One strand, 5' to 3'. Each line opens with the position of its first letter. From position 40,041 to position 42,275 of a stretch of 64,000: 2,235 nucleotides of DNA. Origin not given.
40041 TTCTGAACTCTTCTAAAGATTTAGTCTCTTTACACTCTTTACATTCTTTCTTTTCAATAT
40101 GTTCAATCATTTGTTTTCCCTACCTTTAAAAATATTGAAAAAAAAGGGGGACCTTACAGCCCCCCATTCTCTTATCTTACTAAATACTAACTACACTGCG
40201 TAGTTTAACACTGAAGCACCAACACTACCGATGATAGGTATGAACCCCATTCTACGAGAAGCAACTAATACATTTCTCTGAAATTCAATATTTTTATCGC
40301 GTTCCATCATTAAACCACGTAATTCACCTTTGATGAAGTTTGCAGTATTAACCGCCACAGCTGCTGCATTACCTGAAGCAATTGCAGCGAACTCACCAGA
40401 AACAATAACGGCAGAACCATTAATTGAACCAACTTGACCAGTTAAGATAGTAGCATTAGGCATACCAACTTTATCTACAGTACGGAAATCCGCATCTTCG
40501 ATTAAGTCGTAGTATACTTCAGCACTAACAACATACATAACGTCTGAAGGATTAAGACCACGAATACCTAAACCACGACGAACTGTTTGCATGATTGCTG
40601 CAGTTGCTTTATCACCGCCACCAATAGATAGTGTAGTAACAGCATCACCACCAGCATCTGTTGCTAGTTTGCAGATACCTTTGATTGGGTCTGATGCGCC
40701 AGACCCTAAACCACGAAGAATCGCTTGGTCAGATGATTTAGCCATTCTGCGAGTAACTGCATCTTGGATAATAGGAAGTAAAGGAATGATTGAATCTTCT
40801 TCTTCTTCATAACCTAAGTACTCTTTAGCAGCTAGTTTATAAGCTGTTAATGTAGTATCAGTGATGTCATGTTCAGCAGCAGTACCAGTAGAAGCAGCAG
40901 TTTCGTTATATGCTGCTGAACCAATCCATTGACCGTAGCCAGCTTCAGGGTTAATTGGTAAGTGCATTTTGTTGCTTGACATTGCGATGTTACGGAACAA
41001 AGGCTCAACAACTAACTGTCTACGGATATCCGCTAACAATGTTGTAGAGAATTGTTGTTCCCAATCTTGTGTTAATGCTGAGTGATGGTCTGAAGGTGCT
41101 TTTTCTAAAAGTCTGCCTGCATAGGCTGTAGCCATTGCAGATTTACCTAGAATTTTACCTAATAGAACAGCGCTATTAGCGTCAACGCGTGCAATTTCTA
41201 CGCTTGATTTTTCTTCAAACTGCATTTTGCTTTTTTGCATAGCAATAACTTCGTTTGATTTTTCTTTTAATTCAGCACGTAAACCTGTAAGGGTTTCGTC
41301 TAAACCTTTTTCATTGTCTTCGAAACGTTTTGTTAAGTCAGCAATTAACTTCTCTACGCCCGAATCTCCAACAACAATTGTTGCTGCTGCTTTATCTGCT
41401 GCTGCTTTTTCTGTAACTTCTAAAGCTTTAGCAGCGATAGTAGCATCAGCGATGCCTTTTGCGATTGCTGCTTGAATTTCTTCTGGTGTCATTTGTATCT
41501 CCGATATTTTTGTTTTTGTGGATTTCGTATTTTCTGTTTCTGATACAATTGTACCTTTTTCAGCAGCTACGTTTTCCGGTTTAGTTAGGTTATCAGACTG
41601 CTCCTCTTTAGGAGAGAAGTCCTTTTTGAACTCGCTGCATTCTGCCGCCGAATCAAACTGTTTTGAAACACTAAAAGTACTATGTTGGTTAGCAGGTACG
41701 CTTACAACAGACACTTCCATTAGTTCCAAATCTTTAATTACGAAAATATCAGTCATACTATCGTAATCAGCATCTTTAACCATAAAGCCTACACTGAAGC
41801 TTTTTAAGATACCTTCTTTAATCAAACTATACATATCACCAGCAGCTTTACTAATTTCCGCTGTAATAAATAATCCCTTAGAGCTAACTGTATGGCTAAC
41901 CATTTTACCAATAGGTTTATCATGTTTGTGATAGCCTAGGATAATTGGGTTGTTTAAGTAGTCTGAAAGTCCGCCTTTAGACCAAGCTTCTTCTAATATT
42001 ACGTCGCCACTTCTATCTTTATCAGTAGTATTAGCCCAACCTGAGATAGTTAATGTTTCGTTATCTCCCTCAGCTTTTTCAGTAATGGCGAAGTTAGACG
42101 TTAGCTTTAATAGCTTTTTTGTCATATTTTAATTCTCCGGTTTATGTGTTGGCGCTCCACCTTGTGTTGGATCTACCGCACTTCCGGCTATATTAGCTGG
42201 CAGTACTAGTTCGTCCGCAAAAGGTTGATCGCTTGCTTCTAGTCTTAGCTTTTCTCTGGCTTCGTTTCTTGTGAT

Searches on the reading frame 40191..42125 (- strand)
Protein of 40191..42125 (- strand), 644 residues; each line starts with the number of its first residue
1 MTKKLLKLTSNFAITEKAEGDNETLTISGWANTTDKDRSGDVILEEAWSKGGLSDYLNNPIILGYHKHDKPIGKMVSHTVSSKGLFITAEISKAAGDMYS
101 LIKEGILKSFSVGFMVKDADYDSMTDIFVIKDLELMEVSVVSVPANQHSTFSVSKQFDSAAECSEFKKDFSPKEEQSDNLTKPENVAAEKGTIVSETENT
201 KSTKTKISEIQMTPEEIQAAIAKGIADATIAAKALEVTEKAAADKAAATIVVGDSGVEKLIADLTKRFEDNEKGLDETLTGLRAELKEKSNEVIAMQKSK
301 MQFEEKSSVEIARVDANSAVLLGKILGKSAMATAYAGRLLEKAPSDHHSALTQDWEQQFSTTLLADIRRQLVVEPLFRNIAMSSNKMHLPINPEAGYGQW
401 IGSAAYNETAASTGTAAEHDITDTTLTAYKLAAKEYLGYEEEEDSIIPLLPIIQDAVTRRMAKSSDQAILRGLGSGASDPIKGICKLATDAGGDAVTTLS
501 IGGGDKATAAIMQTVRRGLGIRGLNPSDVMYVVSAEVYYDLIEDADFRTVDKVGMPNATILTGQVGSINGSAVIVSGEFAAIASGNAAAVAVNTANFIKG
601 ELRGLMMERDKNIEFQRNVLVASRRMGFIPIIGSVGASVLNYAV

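Call 96: search_protein_families(library=pfam, proteins=[window:40191-42125:-], max_evalue=0.001)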
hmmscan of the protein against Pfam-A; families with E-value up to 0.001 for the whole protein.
window:40191-42125:- (644 aa): 2 families
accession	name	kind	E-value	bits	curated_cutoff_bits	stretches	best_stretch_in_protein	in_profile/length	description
PF04586.22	Peptidase_S78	-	5.2e-17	62.9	21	1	16-155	6-156/165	Caudovirus prohead serine protease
PF05065.19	Phage_capsid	-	3.7e-10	40.1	24.2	1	357-513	7-153/280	Phage capsid family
